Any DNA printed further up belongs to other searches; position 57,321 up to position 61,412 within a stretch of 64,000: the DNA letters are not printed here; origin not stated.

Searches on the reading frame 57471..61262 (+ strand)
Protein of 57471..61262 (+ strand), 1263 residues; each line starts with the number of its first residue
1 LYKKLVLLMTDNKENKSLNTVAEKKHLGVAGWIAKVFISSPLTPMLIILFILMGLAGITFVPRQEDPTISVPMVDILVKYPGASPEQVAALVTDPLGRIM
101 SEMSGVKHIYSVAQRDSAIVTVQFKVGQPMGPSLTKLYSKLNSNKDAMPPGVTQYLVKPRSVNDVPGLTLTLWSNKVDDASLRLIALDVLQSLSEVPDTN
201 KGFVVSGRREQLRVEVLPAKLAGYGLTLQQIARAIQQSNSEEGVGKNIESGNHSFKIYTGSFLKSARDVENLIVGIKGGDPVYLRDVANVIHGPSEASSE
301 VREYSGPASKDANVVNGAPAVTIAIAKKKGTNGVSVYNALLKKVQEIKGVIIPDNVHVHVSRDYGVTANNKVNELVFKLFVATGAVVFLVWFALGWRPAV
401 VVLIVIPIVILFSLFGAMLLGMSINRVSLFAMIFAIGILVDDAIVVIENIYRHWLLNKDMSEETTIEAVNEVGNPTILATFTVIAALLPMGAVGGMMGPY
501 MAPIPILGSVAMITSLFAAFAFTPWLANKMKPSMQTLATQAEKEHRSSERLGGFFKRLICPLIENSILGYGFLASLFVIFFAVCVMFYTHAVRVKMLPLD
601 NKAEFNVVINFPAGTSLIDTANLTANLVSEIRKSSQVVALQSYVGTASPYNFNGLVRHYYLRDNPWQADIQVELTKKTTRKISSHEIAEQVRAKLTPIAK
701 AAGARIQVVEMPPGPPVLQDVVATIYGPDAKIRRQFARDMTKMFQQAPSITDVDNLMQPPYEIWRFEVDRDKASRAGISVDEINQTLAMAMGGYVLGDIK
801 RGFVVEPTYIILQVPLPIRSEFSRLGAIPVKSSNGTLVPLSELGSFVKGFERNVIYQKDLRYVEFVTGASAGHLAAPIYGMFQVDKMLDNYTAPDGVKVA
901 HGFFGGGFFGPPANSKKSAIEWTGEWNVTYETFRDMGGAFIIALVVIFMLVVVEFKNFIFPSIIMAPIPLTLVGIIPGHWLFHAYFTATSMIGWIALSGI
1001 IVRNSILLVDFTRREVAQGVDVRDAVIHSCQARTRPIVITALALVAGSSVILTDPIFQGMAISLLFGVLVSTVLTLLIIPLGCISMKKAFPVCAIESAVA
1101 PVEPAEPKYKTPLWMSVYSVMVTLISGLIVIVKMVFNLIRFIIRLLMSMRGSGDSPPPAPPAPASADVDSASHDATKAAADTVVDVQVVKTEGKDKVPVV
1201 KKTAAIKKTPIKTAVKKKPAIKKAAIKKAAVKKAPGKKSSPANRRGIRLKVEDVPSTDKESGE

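Call 82: search_protein_families(library=pfam, proteins=[window:57471-61262:+], max_evalue=0.00001)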
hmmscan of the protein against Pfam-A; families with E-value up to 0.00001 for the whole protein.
window:57471-61262:+ (1263 aa): 1 family
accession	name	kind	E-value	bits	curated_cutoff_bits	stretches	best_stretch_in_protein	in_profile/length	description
PF00873.25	ACR_tran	-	7.1e-146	487.9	28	2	34-869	2-819/1021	AcrB/AcrD/AcrF family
